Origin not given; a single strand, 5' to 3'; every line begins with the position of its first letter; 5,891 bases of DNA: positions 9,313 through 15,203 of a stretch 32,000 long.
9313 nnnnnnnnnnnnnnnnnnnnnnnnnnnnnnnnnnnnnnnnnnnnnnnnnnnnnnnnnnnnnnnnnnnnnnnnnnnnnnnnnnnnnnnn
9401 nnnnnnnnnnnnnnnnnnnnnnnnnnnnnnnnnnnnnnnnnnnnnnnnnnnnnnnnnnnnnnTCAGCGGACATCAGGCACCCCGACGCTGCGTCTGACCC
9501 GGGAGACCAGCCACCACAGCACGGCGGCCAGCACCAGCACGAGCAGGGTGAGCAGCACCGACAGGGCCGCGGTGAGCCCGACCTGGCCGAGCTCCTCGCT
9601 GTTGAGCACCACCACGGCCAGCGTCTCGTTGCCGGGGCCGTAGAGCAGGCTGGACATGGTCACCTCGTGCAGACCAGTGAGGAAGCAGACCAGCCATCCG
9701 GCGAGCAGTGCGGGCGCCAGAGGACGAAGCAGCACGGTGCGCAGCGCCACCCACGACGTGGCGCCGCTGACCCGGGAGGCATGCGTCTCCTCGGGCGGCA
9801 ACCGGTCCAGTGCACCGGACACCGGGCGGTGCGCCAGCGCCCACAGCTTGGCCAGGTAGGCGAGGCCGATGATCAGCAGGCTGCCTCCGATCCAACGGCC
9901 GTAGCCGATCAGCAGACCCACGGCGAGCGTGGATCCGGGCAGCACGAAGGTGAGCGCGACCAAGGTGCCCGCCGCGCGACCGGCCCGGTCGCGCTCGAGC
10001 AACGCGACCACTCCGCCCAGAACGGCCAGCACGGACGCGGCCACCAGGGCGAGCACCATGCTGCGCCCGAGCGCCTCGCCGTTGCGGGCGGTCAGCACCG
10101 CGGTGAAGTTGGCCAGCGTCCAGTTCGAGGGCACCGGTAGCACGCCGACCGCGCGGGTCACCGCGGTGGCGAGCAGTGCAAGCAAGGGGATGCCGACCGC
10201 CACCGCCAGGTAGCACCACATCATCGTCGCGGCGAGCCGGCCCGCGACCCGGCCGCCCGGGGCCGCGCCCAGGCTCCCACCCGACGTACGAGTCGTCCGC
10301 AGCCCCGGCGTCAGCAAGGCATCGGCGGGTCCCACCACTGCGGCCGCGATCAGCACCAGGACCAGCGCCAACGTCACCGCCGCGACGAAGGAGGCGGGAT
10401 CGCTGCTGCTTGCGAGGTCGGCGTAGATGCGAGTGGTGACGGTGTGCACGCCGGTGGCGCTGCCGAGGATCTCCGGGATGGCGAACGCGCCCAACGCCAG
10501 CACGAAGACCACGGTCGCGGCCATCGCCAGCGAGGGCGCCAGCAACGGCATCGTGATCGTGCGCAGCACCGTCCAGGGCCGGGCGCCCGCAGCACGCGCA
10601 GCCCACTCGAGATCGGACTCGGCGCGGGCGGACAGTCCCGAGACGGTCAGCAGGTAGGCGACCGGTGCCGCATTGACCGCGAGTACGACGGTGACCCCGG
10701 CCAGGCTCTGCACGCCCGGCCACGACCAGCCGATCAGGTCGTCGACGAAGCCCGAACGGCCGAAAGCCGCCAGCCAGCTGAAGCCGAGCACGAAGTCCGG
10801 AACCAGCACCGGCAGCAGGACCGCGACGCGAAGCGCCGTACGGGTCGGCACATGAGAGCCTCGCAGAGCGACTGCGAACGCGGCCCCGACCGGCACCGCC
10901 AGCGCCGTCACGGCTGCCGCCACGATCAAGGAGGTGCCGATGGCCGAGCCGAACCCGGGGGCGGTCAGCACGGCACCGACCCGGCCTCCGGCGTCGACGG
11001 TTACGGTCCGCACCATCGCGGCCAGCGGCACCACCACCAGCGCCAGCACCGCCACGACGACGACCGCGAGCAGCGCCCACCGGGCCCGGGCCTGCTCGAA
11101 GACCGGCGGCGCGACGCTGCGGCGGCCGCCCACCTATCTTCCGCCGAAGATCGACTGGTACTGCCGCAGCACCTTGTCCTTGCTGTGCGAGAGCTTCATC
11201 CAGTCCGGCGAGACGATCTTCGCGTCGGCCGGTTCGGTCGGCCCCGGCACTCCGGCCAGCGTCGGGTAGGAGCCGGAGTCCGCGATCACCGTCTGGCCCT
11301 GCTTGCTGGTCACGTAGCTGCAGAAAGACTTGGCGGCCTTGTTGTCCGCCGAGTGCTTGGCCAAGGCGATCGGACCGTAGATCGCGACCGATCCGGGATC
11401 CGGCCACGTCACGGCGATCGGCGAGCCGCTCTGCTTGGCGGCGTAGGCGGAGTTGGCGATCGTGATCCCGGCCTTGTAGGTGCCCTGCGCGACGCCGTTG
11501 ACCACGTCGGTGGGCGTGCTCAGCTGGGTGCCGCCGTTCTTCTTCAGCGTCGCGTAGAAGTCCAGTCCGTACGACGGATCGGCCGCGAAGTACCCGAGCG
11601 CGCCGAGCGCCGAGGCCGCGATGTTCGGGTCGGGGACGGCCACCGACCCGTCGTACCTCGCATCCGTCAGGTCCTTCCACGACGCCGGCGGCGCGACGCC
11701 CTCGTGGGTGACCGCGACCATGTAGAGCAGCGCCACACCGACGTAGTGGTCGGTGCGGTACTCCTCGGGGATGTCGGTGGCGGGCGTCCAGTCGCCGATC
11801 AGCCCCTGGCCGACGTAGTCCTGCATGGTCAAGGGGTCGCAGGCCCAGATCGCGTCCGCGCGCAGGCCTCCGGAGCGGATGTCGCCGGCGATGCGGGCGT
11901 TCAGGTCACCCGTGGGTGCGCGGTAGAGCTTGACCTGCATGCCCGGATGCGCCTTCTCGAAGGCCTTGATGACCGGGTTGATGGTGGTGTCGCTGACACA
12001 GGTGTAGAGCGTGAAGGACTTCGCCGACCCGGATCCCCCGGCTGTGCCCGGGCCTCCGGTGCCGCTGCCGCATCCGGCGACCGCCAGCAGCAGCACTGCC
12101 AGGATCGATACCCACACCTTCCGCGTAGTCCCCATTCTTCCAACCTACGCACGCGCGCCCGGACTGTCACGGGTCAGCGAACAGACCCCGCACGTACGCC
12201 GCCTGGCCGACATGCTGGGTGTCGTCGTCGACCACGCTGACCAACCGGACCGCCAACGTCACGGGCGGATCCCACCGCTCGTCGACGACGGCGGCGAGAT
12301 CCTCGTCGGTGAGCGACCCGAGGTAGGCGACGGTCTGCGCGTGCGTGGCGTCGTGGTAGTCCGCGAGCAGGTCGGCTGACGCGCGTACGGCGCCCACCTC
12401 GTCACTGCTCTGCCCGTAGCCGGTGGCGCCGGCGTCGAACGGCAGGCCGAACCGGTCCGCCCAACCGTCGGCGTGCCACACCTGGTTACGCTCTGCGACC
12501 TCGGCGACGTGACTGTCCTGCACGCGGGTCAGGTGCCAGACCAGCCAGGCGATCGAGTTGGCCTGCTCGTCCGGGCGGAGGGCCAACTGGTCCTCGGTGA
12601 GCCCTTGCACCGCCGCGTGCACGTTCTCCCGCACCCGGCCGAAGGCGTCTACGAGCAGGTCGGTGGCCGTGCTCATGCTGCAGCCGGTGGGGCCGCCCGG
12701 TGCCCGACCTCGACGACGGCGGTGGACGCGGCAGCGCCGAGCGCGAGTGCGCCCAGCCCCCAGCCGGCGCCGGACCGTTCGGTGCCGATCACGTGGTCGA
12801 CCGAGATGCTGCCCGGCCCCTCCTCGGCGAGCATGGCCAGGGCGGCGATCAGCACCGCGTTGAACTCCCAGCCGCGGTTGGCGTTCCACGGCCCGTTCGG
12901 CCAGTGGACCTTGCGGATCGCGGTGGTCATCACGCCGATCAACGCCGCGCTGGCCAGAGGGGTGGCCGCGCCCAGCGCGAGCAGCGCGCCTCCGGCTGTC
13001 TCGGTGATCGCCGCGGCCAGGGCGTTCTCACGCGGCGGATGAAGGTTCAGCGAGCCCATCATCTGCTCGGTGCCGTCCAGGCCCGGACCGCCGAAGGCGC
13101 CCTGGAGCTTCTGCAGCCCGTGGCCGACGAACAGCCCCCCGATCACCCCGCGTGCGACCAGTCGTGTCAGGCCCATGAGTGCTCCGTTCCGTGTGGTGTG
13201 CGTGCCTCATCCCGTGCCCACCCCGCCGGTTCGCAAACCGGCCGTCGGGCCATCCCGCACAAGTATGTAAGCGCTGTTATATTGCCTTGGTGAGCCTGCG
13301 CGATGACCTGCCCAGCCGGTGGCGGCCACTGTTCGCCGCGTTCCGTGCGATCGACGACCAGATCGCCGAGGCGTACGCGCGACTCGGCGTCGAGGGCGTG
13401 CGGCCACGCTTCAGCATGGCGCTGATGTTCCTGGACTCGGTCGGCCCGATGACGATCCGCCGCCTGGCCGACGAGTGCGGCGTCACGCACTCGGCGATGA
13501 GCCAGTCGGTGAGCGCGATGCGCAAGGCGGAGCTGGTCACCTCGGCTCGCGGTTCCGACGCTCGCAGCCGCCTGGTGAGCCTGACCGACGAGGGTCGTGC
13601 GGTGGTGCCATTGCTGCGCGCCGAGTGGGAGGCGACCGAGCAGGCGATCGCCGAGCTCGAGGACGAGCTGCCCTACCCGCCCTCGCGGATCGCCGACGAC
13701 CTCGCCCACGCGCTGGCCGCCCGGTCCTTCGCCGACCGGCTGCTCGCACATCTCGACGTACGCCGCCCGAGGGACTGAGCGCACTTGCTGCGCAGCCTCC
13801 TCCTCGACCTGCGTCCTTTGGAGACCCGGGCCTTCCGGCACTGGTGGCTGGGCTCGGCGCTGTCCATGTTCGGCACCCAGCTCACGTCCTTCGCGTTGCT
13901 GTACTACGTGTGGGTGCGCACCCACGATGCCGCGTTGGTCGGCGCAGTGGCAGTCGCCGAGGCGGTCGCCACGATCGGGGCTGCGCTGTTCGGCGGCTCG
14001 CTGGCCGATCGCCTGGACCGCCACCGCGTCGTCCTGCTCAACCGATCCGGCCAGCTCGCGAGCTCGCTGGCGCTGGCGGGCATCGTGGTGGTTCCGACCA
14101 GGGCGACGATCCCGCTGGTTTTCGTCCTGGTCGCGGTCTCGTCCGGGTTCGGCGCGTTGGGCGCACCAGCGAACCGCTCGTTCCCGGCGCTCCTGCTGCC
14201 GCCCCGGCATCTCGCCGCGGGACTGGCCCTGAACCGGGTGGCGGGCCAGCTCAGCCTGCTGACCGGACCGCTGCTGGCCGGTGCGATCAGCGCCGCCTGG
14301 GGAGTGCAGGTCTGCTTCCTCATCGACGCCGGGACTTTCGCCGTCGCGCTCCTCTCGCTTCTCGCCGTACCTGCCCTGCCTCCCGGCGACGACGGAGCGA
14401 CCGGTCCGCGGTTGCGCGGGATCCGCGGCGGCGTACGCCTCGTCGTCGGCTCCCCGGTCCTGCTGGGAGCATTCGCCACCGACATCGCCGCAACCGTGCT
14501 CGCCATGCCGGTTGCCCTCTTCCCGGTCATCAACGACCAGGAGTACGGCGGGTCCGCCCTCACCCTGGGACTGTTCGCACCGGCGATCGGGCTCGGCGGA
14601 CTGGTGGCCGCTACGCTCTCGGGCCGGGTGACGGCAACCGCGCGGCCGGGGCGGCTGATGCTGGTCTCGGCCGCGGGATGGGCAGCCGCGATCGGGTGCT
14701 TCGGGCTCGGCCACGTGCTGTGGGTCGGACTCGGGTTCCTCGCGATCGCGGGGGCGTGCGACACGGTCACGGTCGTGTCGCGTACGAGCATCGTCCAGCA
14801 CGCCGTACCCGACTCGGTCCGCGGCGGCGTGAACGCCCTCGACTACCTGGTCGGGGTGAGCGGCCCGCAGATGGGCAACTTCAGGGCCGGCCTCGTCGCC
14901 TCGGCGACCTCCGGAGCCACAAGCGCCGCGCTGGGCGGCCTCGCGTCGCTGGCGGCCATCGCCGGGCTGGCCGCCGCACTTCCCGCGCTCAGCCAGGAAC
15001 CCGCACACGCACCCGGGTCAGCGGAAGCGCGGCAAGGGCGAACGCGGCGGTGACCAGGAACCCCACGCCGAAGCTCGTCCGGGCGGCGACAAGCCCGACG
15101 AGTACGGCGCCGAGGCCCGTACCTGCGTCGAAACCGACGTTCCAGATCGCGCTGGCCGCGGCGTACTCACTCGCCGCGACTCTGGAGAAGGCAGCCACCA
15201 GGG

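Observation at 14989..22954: Non-canonical boxC operon with its own ferredoxin/FNR pair, an amidohydrolase-2, a long-form CoA ligase, an MFS transporter and a PaaX regulator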

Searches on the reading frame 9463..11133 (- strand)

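Call 7: search_protein_families(library=pfam, proteins=[window:9463-11133:-])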
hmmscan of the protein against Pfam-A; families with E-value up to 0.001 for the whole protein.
window:9463-11133:- (556 aa): 1 family
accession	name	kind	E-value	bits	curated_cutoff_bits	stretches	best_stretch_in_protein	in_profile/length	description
PF00528.27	BPD_transp_1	-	1.2e-22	81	26.4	2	80-265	2-173/184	Binding-protein-dependent transport system inner membrane component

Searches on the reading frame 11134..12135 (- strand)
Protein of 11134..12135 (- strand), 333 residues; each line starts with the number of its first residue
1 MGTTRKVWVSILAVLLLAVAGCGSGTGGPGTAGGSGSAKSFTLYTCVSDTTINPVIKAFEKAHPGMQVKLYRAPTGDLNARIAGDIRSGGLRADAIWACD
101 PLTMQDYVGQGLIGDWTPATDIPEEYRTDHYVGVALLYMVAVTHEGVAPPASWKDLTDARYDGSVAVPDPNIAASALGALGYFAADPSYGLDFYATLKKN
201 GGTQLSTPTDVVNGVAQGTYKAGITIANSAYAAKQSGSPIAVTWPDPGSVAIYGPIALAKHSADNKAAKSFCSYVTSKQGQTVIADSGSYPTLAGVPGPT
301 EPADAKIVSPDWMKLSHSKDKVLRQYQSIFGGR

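Call 7: search_protein_families(library=pfam, proteins=[window:11134-12135:-])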
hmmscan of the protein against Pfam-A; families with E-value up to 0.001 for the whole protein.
window:11134-12135:- (333 aa): 4 families
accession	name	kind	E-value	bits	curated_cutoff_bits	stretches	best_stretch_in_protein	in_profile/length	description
PF13531.11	SBP_bac_11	-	9.5e-26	91.4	25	1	51-288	12-225/227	Bacterial extracellular solute-binding protein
PF13416.11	SBP_bac_8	-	3.3e-20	73.5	27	1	56-298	3-267/279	Bacterial extracellular solute-binding protein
PF01547.30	SBP_bac_1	-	2.3e-18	67.7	26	1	51-281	9-306/307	Bacterial extracellular solute-binding protein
PF13343.11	SBP_bac_6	-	2.7e-17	63.5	24.6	1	146-316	76-243/245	Bacterial extracellular solute-binding protein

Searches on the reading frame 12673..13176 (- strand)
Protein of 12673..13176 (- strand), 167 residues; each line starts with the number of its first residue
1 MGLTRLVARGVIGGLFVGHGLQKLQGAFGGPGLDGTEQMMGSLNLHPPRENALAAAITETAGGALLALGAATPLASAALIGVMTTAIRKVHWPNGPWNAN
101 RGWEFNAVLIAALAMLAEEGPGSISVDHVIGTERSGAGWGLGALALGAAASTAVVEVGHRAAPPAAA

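Call 8: search_protein_families(library=pfam, proteins=[window:12673-13176:-])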
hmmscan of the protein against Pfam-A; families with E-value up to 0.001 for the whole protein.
window:12673-13176:- (167 aa): 1 family
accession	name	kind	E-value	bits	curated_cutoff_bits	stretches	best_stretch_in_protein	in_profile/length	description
PF07681.17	DoxX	-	1.2e-19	71.2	23.6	1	6-92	3-85/85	DoxX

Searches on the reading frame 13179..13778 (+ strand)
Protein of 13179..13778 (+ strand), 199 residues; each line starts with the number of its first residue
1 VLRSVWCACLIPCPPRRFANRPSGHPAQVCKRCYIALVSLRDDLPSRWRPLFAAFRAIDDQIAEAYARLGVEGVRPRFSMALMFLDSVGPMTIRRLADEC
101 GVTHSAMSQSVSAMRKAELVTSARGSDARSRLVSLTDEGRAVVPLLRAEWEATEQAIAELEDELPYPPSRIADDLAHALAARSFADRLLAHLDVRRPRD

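Call 8: search_protein_families(library=pfam, proteins=[window:13179-13778:+])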
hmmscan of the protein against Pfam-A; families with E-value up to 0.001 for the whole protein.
window:13179-13778:+ (199 aa): 4 families
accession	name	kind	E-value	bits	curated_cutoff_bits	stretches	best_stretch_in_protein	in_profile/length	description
PF12802.13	MarR_2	-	1.9e-07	31.6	27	1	80-129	9-60/61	MarR family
PF02082.26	Rrf2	-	2.6e-05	24.8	30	1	85-133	15-66/132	Iron-dependent Transcriptional regulator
PF13463.12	HTH_27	-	3.1e-05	24.6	22.2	1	81-139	8-68/68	Winged helix DNA-binding domain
PF01022.26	HTH_5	-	0.00042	20.6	22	0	82-122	8-47/47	Bacterial regulatory protein, arsR family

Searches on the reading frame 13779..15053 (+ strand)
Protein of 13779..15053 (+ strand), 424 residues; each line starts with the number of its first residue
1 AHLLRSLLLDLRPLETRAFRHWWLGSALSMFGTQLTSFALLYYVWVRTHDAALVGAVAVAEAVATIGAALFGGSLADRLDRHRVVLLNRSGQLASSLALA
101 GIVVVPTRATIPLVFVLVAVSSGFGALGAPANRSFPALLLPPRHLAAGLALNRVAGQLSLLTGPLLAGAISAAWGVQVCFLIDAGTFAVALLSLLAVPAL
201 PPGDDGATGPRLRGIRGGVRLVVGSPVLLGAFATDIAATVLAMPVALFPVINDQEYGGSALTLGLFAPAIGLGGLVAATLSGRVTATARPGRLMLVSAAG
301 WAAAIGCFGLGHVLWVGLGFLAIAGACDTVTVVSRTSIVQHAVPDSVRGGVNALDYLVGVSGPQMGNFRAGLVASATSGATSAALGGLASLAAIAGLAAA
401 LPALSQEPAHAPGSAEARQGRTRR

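Call 6: search_protein_families(library=ncbifam, proteins=[window:13779-15053:+])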
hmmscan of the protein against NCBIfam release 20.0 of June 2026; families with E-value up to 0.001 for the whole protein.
window:13779-15053:+ (424 aa): 10 families
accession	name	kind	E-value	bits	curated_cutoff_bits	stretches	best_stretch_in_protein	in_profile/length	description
NF007792.0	PRK10489.1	equivalog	1.1e-49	169.6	324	1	5-410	4-408/419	enterobactin transporter EntS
TIGR00900.1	2A0121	subfamily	3.1e-39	135.4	319.6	1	19-356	1-342/364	H+ Antiporter protein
NF000245.1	macrolide_MefA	exception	5.4e-10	38.9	675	1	19-299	11-291/405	macrolide efflux MFS transporter Mef(A)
NF012178.0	tet_MFS_V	exception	1.6e-08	34.1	640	1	11-361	2-358/409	tetracycline efflux MFS transporter Tet(V)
NF052575.1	MFS_efflux_Tap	equivalog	4.9e-06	25.8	625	1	33-405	20-398/401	multidrug efflux MFS transporter Tap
NF000154.1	macrolide_MefEN2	exception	5.2e-06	26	800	1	25-277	14-266/401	macrolide efflux MFS transporter Mef(En2)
NF000051.1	macrolide_MefB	exception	5.3e-06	25.6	800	1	19-354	11-349/409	macrolide efflux MFS transporter Mef(B)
NF000246.1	macrolide_MefC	exception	2.8e-05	23.4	870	1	19-392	10-388/407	macrolide efflux MFS transporter Mef(C)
TIGR00893.1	2A0114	subfamily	2.9e-05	23.2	395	1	29-196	228-397/399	D-galactonate transporter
NF012177.1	tet_MFS_42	exception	0.00021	20.7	850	1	37-206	21-184/411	tetracycline efflux MFS transporter Tet(42)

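Call 8: search_protein_families(library=pfam, proteins=[window:13785-15053:+])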
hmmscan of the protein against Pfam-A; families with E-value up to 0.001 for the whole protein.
window:13785-15053:+ (422 aa): 2 families
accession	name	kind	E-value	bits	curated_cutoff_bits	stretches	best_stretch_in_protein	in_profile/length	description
PF07690.21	MFS_1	-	2.5e-32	112.6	33.4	2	21-357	2-339/347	Major Facilitator Superfamily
PF05977.19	MFS_3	-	2e-25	89.7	27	1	9-404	4-400/524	Transmembrane secretion effector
